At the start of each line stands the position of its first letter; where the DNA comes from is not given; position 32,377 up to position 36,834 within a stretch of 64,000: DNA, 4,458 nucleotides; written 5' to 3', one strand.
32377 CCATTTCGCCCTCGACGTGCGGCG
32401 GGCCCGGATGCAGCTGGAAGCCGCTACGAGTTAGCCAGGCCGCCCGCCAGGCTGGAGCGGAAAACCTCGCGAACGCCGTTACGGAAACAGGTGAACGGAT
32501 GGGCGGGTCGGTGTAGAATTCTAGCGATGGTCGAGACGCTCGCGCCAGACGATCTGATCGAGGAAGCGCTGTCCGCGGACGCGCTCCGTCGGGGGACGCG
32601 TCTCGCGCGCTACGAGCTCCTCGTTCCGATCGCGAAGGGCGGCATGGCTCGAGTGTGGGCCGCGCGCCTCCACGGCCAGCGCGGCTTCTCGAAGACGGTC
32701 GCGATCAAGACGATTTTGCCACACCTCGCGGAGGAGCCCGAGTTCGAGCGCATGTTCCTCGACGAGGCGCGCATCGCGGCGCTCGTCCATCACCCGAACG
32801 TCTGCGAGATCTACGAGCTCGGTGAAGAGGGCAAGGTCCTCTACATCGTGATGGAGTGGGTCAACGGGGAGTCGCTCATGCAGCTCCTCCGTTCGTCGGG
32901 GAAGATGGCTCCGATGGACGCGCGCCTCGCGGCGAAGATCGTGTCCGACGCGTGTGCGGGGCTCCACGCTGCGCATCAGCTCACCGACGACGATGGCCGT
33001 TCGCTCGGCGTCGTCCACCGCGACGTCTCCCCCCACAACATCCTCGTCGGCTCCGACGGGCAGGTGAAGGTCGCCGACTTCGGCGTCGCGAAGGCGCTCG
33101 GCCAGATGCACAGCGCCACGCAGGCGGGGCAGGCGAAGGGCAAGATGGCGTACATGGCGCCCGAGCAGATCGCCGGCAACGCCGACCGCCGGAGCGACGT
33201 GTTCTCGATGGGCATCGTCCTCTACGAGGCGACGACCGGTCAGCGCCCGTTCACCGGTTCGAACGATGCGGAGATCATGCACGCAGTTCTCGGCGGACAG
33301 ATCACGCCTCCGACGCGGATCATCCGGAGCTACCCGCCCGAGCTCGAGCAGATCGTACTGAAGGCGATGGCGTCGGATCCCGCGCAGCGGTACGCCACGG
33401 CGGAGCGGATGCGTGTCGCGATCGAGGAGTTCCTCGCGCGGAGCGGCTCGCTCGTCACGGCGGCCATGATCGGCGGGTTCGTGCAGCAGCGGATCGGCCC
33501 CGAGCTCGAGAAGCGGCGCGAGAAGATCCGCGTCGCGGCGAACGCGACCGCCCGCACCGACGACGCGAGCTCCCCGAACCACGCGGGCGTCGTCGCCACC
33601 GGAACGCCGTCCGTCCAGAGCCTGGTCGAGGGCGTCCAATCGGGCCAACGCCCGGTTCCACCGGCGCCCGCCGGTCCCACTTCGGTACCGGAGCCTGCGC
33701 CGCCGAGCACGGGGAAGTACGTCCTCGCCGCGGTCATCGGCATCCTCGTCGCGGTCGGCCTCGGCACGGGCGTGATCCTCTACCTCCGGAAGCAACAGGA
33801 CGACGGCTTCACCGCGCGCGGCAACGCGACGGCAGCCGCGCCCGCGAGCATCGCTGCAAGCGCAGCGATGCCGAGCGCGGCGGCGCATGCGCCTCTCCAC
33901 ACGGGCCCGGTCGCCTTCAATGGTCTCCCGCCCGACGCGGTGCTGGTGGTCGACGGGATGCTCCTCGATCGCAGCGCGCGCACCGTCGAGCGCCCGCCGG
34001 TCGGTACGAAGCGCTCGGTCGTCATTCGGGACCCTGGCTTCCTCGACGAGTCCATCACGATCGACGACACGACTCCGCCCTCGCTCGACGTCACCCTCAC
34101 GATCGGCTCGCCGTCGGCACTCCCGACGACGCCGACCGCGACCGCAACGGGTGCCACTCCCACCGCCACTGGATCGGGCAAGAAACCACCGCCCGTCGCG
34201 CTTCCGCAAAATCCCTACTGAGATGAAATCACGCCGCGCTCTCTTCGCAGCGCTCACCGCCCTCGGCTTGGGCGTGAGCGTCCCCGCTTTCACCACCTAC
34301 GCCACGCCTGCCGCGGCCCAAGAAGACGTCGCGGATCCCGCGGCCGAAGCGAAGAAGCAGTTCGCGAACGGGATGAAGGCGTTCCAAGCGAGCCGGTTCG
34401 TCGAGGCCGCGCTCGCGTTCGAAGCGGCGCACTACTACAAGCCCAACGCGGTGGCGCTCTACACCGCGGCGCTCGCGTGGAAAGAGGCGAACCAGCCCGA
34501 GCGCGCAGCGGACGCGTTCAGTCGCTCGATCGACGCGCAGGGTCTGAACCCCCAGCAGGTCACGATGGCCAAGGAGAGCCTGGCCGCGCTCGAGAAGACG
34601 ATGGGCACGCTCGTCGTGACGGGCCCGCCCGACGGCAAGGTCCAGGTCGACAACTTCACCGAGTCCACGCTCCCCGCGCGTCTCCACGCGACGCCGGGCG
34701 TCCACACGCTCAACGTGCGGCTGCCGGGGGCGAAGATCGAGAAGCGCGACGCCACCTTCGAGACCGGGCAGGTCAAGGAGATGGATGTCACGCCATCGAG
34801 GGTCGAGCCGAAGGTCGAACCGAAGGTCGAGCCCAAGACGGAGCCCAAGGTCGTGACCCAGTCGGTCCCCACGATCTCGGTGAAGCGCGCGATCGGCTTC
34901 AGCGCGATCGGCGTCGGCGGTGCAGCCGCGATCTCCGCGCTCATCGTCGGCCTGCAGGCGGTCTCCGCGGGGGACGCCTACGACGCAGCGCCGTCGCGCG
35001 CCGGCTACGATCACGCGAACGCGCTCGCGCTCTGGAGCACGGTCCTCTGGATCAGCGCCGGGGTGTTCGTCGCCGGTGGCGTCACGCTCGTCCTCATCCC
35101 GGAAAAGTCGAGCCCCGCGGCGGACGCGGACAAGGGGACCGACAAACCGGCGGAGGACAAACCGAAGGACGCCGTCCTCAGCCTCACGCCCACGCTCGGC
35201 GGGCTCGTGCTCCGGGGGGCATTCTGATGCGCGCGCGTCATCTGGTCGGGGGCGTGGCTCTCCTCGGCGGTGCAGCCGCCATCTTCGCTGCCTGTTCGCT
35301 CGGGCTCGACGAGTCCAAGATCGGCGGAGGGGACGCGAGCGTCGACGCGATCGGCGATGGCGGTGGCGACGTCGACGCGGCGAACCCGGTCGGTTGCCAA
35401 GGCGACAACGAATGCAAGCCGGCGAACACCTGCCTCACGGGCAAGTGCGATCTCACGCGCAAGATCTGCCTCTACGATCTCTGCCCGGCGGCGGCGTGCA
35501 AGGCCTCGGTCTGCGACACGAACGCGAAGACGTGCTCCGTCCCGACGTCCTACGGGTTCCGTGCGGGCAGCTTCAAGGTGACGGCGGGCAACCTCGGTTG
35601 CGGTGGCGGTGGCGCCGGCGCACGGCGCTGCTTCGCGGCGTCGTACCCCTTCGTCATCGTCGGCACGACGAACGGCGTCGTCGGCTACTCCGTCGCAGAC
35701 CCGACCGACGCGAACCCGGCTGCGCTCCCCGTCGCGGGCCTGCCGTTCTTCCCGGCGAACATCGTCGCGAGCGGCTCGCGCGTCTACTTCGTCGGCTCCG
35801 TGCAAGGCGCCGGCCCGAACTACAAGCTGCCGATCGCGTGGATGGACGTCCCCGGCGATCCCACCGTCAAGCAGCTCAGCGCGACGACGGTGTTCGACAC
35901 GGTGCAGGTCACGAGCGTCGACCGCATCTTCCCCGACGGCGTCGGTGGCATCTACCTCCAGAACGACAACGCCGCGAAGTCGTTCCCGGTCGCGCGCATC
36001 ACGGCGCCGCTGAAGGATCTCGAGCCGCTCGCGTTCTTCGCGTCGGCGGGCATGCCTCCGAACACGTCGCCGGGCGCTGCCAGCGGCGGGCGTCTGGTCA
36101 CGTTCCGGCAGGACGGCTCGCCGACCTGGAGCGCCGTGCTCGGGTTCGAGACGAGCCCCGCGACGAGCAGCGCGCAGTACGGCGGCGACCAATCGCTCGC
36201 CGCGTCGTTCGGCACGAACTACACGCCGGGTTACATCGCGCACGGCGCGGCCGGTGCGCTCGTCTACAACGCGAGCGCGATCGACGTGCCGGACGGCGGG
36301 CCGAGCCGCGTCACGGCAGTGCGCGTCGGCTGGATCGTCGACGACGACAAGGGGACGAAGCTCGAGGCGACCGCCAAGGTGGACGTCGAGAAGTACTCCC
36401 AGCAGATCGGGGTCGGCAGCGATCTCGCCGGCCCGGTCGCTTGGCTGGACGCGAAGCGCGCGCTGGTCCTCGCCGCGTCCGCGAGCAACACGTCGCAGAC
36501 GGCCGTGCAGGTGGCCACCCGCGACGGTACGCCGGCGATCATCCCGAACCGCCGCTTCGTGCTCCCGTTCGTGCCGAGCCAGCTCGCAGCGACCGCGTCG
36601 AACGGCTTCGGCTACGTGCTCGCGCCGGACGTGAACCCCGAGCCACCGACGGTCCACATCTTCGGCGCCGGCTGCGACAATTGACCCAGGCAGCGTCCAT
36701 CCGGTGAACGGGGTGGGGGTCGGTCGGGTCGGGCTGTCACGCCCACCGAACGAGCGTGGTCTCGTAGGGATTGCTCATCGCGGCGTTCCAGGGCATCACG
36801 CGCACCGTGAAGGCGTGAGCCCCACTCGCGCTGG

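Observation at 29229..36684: MglA-paralogue GTPase operon with Ser/Thr kinase, PEGA protein and lipoprotein, divergent from a PHP tyrosine phosphatase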

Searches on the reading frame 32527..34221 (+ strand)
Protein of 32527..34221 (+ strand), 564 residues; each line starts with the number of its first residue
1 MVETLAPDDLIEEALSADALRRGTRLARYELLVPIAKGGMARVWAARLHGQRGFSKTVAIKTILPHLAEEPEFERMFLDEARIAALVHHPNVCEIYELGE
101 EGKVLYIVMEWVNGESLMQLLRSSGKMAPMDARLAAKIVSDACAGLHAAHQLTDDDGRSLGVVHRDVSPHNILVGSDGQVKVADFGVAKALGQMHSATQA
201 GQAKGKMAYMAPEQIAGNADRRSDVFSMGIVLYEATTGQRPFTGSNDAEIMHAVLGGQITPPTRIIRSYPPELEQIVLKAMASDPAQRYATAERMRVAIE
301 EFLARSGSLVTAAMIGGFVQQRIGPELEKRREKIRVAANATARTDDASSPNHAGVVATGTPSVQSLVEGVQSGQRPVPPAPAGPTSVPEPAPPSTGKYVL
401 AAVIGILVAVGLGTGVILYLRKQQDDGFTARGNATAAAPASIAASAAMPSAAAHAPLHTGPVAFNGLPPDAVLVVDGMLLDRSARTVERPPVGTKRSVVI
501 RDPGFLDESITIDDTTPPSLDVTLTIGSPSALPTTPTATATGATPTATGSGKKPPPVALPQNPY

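Call 6: search_protein_families(library=pfam, proteins=[window:32527-34221:+], max_evalue=0.01)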
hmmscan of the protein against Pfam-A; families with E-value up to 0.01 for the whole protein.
window:32527-34221:+ (564 aa): 5 families
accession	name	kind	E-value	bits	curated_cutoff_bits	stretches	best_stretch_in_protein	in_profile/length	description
PF00069.31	Pkinase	-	1.1e-41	143.5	31.7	1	33-293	5-256/263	Protein kinase domain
PF07714.23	PK_Tyr_Ser-Thr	-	9.9e-38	130.4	23.1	1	34-290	6-250/258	Protein tyrosine and serine/threonine kinase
PF03109.22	ABC1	-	1.2e-06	28.2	22.9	1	106-193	144-219/244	ABC1 atypical kinase-like domain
PF01636.29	APH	-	6.5e-06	26.5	23.2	0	64-153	31-112/239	Phosphotransferase enzyme family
PF17667.7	Pkinase_fungal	-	0.0004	19.6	24.1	1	161-217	307-367/387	Fungal protein kinase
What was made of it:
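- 32527..34221 (+): MasK-like receptor-type Hanks kinase, 564 aa: kinase domain (about 33-293), linker, one TM segment (394-422), an extracytoplasmic domain of about 140 aa, and a C-terminal LPxNPY motif. Pkinase 1.1e-41 (call 6).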

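Call 8: search_protein_families(library=ncbifam, proteins=[window:32527-34221:+], max_evalue=0.01)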
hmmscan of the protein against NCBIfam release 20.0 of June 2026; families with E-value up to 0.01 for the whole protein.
window:32527-34221:+ (564 aa): 15 families
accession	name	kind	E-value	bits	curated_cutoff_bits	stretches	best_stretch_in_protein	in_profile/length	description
NF033483.0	PknB_PASTA_kin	equivalog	8e-82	276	450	1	27-419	7-356/563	Stk1 family PASTA domain-containing Ser/Thr kinase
NF052427.1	StpK7MSMEG_1200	equivalog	8e-46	156.7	900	1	24-338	4-302/601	serine/threonine protein kinase StpK7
NF009651.0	PRK13184.1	equivalog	3.4e-43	147.7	839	1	27-307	2-295/932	serine/threonine-protein kinase PknD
NF047741.1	antiphage_MADS6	equivalog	2e-39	135.6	460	2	136-306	302-464/612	methylation-associated defense system protein kinase MAD6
TIGR03903.1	TOMM_kin_cyc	equivalog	5.9e-29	100.6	705.75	1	56-311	4-258/1267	TOMM system kinase/cyclase fusion protein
NF053615.1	SerThrKinAfsKStmc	equivalog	1.5e-22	80.1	1300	1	24-452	10-420/809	protein serine/threonine kinase AfsK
NF038150.1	lanthi_synth_IV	equivalog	8.5e-22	77.3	650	1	56-320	215-460/851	class IV lanthionine synthetase LanL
NF033442.0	BREX_PglW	equivalog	4.6e-14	51.1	990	1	21-301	198-485/1391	BREX system serine/threonine kinase PglW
NF043056.1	T4SS_LegK1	equivalog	5.6e-10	38.4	550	1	95-232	144-280/516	Dot/Icm T4SS effector kinase LegK1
NF038151.1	lanthi_synth_III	equivalog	3.1e-09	35.8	575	1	84-238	278-425/833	class III lanthionine synthetase LanKC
NF011463.0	PRK14879.1-4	equivalog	3.1e-05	23.5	188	1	27-189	16-161/237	Kae1-associated kinase Bud32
NF041408.1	XopAU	subfamily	8.4e-05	22.3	450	1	84-232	272-411/498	XopAU family type III secretion system effector serine/threonine kinase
TIGR03724.2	arch_bud32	equivalog_domain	0.00085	18.9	125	1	105-193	68-136/193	KEOPS complex kinase/ATPase Bud32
NF011464.0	PRK14879.1-7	equivalog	0.001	18.9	246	1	80-189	56-150/221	Kae1-associated kinase Bud32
TIGR01982.1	UbiB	equivalog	0.0044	15.7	487.55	0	161-194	276-309/436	2-polyprenylphenol 6-hydroxylase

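Call 62: find_homologous_proteins(query=window:32527-34218:+, max_evalue=1e-20)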
Query window:32527-34218:+ (564 aa): 7320 proteins with E <= 1e-20 among 8000 candidates; the best 120 are listed.
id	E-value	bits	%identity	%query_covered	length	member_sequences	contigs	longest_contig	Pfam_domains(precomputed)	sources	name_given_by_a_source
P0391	0.0e+0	1229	100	100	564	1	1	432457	PF07714.24,PF00069.32,PF03109.23,PF01636.30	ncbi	-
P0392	6.9e-294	994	81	100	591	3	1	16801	PF07714.24,PF00069.32,PF03109.23,PF01636.30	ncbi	-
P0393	1.6e-290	983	80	100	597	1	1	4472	PF07714.24,PF00069.32,PF01636.30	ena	-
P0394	1.5e-273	927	76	100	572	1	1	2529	PF07714.24,PF00069.32,PF03109.23,PF01636.30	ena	-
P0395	4.3e-235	800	68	100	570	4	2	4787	PF07714.24,PF00069.32,PF01636.30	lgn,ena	-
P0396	4.3e-233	793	67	100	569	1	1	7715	PF07714.24,PF00069.32,PF01636.30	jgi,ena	-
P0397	8.2e-232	789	66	100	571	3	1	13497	PF07714.24,PF00069.32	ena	-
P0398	3.6e-231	787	67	100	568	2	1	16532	PF07714.24,PF00069.32,PF01636.30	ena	-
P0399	2.0e-207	708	79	58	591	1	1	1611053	PF07714.24,PF00069.32,PF01636.30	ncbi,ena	-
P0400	3.4e-201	688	58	100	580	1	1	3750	PF07714.24,PF00069.32,PF01636.30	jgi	jgi:eukaryotic-like serine/threonine-protein kinase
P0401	7.2e-201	687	60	93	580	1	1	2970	PF07714.24,PF00069.32,PF01636.30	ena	-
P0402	1.4e-200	686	60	100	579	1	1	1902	PF07714.24,PF00069.32,PF01636.30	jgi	jgi:serine/threonine-protein kinase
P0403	1.4e-199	683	59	100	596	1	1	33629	PF07714.24,PF00069.32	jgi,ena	-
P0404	1.4e-199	683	59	100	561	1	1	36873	PF07714.24,PF00069.32,PF01636.30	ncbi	-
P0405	2.9e-199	682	59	100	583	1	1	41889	PF07714.24,PF00069.32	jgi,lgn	jgi:serine/threonine-protein kinase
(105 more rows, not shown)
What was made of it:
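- The MasK-like kinase subfamily is large in Polyangia: many paralogues share 60-70% identity in the kinase domain (call 62).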

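Call 86: search_protein_families(library=padloc, proteins=[window:32527-34218:+], max_evalue=0.01)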
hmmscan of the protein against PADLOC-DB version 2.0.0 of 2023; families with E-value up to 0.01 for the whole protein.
window:32527-34218:+ (564 aa): 33 families (the best 25 are shown)
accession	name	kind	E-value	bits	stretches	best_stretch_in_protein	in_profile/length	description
PDLC04042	PD-T4-6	-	2.2e-78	261.9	1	27-305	9-275/292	-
PDLC04061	PD-T4-6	-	2.1e-76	256.4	1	26-452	15-407/510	-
PDLC04053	PD-T4-6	-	3.5e-76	254.6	1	22-308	4-277/311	-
PDLC04060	PD-T4-6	-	3.1e-71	238.8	1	26-302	7-269/486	-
PDLC04039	PD-T4-6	-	1.3e-68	230.1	1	20-452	7-435/458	-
PDLC04054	PD-T4-6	-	9.2e-65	217.3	1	23-302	6-273/347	-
PDLC04052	PD-T4-6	-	6.4e-64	214.9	1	27-328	9-292/496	-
PDLC04043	PD-T4-6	-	4.1e-63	212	1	23-392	11-358/452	-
PDLC04138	mad6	-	1.2e-62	210.8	1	23-306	47-317/659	mads_6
PDLC04057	PD-T4-6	-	2.5e-60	202.8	1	27-305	8-273/443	-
PDLC04040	PD-T4-6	-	2.8e-59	199.3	1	36-312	3-273/547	-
PDLC04047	PD-T4-6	-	1.1e-58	196.9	1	25-305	8-275/327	-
PDLC04041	PD-T4-6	-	5e-57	192.1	1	15-325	16-316/443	-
PDLC04064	PD-T4-6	-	2.9e-54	182.4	1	22-322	15-300/369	-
PDLC04048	PD-T4-6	-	1.5e-48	164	1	28-299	11-269/354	-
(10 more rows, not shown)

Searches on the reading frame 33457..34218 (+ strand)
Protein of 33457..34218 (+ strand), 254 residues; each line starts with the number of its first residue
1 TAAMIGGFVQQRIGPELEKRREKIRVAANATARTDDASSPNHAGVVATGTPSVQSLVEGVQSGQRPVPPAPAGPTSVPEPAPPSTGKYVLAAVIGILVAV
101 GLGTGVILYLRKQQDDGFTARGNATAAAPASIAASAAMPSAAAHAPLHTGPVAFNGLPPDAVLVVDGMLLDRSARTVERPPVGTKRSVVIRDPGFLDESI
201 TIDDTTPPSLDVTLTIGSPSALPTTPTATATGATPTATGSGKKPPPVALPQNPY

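Call 31: search_protein_families(library=pfam, proteins=[window:33457-34218:+], max_evalue=10)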
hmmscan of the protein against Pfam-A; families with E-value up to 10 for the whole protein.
window:33457-34218:+ (254 aa): 1 family
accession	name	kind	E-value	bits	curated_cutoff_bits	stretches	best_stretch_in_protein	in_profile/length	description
PF17870.6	Insulin_TMD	-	0.15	12.6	33.4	1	78-117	6-46/47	Insulin receptor trans-membrane segment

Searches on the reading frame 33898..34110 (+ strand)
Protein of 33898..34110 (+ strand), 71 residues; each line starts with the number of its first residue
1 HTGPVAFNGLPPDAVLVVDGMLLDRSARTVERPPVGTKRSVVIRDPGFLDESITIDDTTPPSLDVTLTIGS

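Call 67: search_protein_families(library=pfam, max_evalue=1, proteins=[window:33898-34110:+])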
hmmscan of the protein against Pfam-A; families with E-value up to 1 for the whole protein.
seq(71 aa): 0 families

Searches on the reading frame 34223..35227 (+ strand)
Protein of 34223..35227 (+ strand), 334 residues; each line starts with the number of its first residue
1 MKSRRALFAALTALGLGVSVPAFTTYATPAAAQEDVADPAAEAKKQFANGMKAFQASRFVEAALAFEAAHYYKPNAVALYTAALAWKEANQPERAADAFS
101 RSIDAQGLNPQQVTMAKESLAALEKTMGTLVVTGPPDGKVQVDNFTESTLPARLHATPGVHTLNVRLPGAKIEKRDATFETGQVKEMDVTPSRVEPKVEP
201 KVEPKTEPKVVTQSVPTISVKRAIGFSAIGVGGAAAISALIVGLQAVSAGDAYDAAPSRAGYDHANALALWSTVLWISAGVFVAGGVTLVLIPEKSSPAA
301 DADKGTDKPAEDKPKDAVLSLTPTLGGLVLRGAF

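Call 6: search_protein_families(library=pfam, proteins=[window:34223-35227:+], max_evalue=0.01)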
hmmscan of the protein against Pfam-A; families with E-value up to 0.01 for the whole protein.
window:34223-35227:+ (334 aa): 0 families

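Call 8: search_protein_families(library=ncbifam, proteins=[window:34223-35227:+], max_evalue=0.01)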
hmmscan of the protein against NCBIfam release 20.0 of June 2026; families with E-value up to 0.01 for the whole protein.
window:34223-35227:+ (334 aa): 1 family
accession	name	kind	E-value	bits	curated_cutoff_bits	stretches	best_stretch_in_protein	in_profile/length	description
TIGR02552.1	LcrH_SycD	equivalog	0.00053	19.7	104.8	1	44-126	19-102/136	SycD/LcrH family type III secretion system chaperone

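Call 31: search_protein_families(library=pfam, proteins=[window:34223-35224:+], max_evalue=10)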
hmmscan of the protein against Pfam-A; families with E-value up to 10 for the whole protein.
window:34223-35224:+ (334 aa): 1 family
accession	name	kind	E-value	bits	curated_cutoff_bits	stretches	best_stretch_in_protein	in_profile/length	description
PF07719.23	TPR_2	-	0.024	15.2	27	1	77-104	2-29/34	Tetratricopeptide repeat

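Call 86: search_protein_families(library=padloc, proteins=[window:34223-35224:+], max_evalue=0.01)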
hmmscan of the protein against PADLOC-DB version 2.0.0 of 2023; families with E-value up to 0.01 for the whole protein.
window:34223-35224:+ (334 aa): 0 families

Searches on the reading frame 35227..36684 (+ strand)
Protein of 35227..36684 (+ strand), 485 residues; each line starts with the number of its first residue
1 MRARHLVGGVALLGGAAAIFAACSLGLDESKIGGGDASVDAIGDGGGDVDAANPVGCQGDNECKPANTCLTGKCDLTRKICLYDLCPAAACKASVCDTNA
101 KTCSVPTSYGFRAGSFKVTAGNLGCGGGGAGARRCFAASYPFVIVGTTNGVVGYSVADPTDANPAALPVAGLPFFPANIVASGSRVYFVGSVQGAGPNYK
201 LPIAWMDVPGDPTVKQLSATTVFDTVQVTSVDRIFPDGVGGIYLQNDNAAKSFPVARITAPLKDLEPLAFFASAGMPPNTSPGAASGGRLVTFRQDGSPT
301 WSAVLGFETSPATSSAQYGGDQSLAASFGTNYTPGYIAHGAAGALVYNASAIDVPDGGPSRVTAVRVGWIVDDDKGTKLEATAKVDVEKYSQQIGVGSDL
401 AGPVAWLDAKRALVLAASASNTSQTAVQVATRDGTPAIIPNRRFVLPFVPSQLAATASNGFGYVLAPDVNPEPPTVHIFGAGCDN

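Call 6: search_protein_families(library=pfam, proteins=[window:35227-36684:+], max_evalue=0.01)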
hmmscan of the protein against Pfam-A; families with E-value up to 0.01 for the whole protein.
window:35227-36684:+ (485 aa): 0 families

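Call 8: search_protein_families(library=ncbifam, proteins=[window:35227-36684:+], max_evalue=0.01)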
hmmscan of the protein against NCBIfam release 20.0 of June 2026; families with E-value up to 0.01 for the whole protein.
window:35227-36684:+ (485 aa): 0 families
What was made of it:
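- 35227..36684 (+): 485-aa Cys-rich lipoprotein. No Pfam or NCBIfam hit (calls 6, 8).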

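Call 31: search_protein_families(library=pfam, proteins=[window:35227-36681:+], max_evalue=10)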
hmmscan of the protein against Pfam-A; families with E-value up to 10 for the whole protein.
window:35227-36681:+ (485 aa): 0 families

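Call 86: search_protein_families(library=padloc, proteins=[window:35227-36681:+], max_evalue=0.01)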
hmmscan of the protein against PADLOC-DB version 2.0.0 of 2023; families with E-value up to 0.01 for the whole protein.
window:35227-36681:+ (485 aa): 0 families
